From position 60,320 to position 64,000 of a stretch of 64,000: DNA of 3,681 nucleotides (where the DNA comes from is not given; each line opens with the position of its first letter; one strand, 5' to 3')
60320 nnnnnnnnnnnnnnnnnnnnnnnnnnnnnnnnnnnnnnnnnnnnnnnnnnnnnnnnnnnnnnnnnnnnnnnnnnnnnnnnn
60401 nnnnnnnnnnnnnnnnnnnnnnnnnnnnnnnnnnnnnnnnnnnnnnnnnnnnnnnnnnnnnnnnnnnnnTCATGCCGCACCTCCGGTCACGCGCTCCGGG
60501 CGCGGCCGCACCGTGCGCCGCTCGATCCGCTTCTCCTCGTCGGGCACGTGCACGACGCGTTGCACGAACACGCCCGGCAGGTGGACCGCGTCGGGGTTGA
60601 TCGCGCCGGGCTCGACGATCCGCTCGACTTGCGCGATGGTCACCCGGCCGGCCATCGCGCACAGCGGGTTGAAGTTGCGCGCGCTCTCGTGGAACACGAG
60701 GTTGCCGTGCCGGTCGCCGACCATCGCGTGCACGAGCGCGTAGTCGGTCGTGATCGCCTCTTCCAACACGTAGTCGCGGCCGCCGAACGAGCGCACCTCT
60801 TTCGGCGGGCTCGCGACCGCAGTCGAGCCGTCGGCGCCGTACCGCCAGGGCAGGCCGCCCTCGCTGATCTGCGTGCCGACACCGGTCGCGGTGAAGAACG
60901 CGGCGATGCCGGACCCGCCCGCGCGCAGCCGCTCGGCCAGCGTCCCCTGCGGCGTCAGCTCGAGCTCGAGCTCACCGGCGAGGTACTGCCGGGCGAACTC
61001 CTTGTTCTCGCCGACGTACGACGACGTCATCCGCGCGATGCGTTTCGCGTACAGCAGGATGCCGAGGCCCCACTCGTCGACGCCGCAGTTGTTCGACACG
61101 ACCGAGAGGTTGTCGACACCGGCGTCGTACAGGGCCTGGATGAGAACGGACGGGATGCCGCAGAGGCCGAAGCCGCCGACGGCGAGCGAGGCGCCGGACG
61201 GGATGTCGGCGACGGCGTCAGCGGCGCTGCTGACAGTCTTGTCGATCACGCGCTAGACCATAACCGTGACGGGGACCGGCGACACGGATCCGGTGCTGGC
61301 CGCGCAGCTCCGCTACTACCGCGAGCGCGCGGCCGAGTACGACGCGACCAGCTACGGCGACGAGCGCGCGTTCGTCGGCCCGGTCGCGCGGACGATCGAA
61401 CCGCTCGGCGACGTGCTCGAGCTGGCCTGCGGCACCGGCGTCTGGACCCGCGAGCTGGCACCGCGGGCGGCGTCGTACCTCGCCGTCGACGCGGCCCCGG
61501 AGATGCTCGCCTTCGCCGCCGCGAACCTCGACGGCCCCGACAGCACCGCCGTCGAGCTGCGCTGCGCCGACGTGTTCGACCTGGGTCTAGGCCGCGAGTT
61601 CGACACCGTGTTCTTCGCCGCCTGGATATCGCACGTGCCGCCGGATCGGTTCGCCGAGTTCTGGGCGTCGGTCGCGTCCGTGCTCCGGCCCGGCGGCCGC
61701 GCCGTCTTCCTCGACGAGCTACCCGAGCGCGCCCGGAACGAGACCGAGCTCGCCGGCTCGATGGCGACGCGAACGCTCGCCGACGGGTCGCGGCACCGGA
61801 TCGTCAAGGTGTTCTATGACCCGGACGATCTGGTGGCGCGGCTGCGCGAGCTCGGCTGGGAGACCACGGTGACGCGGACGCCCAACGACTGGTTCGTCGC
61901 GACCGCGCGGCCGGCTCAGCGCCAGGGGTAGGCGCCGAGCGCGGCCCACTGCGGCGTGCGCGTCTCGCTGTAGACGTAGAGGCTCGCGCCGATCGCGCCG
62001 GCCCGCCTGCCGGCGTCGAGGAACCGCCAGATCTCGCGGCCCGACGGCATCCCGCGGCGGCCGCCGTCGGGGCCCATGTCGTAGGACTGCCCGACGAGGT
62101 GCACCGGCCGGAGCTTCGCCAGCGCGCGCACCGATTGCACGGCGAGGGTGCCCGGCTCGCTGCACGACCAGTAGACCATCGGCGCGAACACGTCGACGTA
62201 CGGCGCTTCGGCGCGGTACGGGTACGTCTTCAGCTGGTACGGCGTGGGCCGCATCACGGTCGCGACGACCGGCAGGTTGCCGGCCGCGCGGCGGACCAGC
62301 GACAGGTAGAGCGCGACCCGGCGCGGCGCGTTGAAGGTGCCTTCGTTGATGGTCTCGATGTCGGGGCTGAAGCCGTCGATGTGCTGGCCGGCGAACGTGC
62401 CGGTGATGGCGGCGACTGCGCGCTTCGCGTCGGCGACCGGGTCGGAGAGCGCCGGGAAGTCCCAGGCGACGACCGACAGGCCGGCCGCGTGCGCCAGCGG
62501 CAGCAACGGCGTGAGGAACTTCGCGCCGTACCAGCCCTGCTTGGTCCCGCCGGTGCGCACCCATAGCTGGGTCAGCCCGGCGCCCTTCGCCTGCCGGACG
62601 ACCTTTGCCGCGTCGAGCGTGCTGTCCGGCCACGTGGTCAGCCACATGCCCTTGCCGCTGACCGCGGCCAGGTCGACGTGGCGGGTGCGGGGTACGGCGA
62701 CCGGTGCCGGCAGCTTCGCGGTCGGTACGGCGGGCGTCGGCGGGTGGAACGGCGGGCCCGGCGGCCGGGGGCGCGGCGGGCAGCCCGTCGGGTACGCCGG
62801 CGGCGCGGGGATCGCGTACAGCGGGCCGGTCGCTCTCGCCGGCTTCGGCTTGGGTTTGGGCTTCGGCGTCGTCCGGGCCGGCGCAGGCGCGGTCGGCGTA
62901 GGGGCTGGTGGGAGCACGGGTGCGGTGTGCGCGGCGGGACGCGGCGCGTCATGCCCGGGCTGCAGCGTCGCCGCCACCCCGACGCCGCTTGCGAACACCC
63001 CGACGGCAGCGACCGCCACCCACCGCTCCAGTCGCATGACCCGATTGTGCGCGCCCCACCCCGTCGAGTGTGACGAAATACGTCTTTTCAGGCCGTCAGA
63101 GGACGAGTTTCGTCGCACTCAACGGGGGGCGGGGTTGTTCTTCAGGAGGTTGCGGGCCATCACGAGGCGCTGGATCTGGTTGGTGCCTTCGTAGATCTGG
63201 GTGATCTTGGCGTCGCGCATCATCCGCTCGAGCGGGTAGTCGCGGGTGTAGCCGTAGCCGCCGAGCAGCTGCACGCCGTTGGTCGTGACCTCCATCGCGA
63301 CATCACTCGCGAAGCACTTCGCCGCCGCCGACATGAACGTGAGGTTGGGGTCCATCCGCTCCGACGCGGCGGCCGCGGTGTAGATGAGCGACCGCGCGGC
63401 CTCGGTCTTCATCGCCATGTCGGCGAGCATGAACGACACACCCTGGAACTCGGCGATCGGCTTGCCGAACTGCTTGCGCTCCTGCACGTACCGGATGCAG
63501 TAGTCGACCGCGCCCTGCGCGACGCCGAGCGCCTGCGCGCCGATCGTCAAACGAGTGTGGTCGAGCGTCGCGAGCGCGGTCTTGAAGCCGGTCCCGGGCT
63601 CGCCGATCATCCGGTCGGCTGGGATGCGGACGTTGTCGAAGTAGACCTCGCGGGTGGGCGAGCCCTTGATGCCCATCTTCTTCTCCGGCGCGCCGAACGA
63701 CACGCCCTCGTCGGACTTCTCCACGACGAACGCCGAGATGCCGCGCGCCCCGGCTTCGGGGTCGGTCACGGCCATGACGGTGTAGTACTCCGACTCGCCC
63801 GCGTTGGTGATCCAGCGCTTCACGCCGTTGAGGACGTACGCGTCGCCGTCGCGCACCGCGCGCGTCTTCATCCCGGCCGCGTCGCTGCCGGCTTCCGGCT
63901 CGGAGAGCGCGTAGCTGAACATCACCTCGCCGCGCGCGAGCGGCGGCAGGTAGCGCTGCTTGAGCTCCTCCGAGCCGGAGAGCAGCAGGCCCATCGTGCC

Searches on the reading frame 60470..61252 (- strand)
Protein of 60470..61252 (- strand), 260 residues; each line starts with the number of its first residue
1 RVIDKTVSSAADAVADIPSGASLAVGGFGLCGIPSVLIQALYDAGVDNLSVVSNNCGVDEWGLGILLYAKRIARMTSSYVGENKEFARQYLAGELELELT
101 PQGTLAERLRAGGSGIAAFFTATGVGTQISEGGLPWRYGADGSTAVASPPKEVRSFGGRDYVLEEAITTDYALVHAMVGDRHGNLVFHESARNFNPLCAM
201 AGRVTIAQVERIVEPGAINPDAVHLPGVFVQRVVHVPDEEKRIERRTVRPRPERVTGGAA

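Call 9: search_protein_families(library=pfam, proteins=[window:60470-61252:-], max_evalue=0.001)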
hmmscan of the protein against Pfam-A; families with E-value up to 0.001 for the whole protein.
window:60470-61252:- (260 aa): 1 family
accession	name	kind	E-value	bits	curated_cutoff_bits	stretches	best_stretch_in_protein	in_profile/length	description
PF01144.29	CoA_trans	-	3.2e-74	249.4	23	1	8-235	2-216/217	Coenzyme A transferase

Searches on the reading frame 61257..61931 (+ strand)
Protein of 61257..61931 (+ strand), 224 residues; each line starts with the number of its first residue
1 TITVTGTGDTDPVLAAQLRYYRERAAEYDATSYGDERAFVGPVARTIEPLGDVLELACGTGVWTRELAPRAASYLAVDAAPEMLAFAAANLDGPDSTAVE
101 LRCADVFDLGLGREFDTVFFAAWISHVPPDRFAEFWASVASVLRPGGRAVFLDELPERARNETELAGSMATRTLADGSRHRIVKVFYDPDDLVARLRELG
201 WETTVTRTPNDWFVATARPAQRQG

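Call 9: search_protein_families(library=pfam, proteins=[window:61257-61931:+], max_evalue=0.001)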
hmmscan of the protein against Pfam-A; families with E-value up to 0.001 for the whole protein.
window:61257-61931:+ (224 aa): 6 families
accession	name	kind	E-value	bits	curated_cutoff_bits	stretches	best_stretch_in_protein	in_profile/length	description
PF13649.12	Methyltransf_25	-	5.8e-19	69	27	1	53-147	1-97/97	Methyltransferase domain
PF08241.18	Methyltransf_11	-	1.1e-15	58.5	21.2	1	54-151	1-95/95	Methyltransferase domain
PF08242.18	Methyltransf_12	-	1.6e-13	51.6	30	1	54-148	1-97/98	Methyltransferase domain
PF13489.12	Methyltransf_23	-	2.9e-10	40.6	27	1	33-203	9-161/164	Methyltransferase domain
PF13847.12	Methyltransf_31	-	2.3e-09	37.5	27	1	52-164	6-127/145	Methyltransferase domain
PF05401.17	NodS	-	0.00055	20.3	24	1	45-176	39-169/201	Nodulation protein S (NodS)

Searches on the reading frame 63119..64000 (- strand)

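Call 9: search_protein_families(library=pfam, proteins=[window:63119-64000:-], max_evalue=0.001)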
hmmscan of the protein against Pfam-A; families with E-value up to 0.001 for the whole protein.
window:63119-64000:- (293 aa): 4 families
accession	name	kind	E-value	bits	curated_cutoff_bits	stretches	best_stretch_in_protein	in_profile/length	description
PF00441.29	Acyl-CoA_dh_1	-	1.5e-50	171.7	22.4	1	136-286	1-150/150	Acyl-CoA dehydrogenase, C-terminal domain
PF02770.24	Acyl-CoA_dh_M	-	1.6e-29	102.3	33.3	1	30-124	2-97/97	Acyl-CoA dehydrogenase, middle domain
PF08028.16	Acyl-CoA_dh_2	-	1.4e-26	93.8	22.7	1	151-274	1-133/134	Acyl-CoA dehydrogenase, C-terminal domain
PF22924.1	ACOX_C_alpha1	-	4.9e-09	36.6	27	1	188-286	68-169/169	Acyl-CoA oxidase, C-alpha1 domain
